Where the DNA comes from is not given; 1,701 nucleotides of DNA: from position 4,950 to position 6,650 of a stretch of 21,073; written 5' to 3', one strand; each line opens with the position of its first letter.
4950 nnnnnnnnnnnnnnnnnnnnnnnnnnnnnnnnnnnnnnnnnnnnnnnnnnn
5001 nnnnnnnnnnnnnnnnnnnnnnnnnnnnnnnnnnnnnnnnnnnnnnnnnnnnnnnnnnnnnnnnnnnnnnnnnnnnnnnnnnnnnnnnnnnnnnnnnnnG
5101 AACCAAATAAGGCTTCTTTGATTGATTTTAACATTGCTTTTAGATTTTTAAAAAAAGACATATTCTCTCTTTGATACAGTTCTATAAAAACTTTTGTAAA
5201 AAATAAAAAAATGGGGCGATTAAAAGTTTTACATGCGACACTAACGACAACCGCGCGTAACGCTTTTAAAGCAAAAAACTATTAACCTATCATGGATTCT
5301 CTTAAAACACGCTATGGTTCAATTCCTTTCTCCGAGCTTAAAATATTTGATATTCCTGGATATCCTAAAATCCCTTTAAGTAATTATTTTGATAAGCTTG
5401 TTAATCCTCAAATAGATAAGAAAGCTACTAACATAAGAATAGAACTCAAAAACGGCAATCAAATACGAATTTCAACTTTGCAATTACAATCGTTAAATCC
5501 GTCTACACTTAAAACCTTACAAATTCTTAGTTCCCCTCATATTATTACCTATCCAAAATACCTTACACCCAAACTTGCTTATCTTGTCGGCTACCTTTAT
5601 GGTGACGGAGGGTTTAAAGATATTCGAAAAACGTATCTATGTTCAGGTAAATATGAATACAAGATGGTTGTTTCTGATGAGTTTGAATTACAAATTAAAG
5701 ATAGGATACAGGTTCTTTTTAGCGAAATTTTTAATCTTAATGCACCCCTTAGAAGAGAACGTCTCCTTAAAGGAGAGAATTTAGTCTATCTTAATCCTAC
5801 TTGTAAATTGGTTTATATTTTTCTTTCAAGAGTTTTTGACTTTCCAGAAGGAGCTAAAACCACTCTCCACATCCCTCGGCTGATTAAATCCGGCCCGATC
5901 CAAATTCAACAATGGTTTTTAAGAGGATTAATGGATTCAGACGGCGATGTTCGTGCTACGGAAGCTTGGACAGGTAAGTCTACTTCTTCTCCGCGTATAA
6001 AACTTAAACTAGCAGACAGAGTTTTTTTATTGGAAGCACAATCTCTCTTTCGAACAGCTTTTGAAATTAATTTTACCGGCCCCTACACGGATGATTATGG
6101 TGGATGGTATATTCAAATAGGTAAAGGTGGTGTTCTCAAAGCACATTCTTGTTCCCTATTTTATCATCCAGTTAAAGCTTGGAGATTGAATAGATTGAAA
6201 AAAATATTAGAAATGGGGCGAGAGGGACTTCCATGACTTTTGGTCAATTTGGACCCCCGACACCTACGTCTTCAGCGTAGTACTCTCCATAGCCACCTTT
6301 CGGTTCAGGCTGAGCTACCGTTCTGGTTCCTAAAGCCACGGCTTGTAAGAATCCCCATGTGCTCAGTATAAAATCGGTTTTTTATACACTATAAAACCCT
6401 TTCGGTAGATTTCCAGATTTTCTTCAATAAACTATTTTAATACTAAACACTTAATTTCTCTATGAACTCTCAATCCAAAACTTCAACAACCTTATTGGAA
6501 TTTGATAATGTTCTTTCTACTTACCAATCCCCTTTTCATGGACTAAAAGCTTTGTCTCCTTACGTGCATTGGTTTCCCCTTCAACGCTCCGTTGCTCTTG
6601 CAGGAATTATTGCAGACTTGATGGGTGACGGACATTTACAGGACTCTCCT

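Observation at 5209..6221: About 1 kb single-gene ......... segment flanked by an 11-nt direct repeat of the tRNA-Phe 3' end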

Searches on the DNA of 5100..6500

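Call 8: search_rna_families(source=window, start=5100, end=6500, threshold=evalue, max_evalue=10, show_alignments=4)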
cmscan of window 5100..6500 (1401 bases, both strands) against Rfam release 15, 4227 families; matches with E-value up to 10: 5.
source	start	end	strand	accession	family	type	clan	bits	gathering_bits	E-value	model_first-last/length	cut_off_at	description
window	5698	5765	-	RF00521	SAM_alpha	Cis-reg; riboswitch;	-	20.6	36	0.062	1-79/79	no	Alpha-proteobacteria SAM riboswitch aptamer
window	5811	5914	-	RF02958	drum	Gene; sRNA;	-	18.3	43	1.3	1-112/112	no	drum RNA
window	6405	6454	-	RF01226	snoZ5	Gene; snRNA; snoRNA; CD-box;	CL00045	16.9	60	10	62-111/113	no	Small nucleolar RNA Z5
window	5167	5226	+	RF02098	DGCR5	Gene; lncRNA;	-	15.9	50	6.5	1-49/49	no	DiGeorge syndrome critical region gene 5 conserved region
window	5694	5784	-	RF02132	HOXB13-AS1_1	Gene; lncRNA;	-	13.3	60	5.4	1-136/136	no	HOXB13 antisense RNA 1 conserved region 1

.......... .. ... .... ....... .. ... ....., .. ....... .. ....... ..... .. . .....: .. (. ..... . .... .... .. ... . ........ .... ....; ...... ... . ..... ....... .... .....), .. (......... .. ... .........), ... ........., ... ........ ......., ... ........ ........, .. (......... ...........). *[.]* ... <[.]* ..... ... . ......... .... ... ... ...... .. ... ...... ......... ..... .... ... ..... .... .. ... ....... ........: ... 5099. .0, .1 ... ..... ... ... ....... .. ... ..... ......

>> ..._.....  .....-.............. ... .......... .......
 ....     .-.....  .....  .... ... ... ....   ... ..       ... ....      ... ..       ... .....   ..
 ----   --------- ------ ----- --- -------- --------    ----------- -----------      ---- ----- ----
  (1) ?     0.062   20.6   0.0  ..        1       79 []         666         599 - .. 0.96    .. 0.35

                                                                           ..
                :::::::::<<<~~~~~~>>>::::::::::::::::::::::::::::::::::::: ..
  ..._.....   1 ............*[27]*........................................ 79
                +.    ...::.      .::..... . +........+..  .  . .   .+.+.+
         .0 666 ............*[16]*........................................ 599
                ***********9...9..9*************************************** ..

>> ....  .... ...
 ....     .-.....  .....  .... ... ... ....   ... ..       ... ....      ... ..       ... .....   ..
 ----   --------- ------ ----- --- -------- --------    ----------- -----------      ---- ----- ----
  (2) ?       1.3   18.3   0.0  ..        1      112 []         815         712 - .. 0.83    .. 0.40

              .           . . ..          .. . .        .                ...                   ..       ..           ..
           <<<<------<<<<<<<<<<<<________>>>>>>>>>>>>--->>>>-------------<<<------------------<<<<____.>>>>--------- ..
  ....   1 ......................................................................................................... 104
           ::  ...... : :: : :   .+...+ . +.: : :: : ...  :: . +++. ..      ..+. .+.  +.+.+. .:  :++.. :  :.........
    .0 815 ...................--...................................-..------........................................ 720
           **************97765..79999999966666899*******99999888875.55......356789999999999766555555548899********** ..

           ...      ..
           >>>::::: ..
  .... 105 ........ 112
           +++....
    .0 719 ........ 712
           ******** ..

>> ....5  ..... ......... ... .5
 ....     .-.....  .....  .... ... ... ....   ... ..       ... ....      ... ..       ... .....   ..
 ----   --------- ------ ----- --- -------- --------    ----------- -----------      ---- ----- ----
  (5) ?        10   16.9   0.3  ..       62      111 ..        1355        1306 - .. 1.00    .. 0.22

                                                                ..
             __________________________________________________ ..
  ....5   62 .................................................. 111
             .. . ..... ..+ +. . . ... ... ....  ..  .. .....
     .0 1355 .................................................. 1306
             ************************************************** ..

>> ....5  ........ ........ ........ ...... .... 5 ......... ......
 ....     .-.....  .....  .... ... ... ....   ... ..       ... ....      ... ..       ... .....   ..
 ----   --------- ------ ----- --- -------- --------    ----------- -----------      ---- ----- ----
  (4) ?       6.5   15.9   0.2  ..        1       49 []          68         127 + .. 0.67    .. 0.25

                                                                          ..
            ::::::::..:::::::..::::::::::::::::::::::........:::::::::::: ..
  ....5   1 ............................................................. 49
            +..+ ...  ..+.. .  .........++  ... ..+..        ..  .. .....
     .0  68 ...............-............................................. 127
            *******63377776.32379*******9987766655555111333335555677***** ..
